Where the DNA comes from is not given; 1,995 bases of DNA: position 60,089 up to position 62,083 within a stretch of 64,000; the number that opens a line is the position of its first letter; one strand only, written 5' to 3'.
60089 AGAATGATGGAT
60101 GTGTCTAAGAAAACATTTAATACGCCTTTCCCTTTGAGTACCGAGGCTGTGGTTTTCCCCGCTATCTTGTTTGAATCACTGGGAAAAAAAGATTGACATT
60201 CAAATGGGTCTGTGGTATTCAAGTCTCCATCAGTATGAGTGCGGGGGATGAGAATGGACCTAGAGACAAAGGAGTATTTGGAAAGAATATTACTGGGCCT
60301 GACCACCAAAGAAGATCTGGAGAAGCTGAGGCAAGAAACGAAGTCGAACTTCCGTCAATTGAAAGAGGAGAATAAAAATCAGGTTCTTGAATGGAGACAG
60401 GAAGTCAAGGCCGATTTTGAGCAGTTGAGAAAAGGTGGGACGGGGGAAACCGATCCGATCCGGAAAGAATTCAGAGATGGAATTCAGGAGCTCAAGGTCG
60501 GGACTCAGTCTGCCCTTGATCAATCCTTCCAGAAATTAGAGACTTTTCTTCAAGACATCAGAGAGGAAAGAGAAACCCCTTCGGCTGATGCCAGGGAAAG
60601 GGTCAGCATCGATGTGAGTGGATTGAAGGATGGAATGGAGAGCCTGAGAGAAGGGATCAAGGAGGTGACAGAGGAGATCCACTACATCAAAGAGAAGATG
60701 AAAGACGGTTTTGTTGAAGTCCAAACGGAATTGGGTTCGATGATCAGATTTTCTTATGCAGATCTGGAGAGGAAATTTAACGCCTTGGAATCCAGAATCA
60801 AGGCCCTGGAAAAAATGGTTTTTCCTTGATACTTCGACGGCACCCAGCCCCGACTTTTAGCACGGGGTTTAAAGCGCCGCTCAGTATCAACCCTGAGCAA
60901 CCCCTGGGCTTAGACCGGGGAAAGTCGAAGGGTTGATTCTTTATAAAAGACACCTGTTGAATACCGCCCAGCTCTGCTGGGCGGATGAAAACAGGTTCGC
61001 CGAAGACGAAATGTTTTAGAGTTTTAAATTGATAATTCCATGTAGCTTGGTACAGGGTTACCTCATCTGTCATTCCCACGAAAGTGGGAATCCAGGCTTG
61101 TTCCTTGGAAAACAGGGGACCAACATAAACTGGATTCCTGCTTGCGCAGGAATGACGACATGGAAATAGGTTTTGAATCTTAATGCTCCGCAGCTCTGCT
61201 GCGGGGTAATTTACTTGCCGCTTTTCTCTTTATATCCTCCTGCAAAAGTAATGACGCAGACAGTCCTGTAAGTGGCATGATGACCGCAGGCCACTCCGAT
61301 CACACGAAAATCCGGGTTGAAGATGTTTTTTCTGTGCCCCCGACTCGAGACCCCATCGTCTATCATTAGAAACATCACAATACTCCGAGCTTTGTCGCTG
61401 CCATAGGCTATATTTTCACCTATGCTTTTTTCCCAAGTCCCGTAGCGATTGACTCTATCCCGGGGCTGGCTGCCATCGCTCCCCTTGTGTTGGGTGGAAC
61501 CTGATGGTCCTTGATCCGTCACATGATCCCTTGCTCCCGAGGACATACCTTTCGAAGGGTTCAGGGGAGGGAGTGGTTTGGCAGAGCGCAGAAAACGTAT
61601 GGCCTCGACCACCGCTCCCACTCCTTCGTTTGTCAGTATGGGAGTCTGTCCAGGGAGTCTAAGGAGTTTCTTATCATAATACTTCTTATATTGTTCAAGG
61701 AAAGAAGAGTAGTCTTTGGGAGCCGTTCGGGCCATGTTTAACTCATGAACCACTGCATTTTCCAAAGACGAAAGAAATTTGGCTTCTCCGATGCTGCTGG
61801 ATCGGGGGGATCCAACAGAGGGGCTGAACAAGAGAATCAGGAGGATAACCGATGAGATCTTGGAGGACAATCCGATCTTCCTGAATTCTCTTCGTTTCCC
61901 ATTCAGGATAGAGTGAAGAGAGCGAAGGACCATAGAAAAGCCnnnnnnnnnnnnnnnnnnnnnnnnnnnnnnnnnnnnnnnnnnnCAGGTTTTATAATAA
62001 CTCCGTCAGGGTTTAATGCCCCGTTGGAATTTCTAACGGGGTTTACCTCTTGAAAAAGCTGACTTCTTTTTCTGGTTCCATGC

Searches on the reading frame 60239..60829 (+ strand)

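Call 55: search_protein_families(library=pfam, proteins=[window:60239-60829:+], max_evalue=0.00001)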
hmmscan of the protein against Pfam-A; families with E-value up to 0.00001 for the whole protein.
window:60239-60829:+ (196 aa): 1 family
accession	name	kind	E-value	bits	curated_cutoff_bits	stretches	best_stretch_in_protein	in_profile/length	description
PF01442.23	Apolipoprotein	-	1.9e-07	31.4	90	1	26-187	19-174/190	Apolipoprotein A1/A4/E domain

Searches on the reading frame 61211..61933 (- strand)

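Call 55: search_protein_families(library=pfam, proteins=[window:61211-61933:-], max_evalue=0.00001)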
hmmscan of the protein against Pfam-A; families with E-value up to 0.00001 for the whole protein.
window:61211-61933:- (240 aa): 1 family
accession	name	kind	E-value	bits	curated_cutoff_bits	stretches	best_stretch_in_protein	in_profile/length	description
PF00188.32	CAP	-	7.5e-16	59.5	21.1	1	115-227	7-114/117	Cysteine-rich secretory protein family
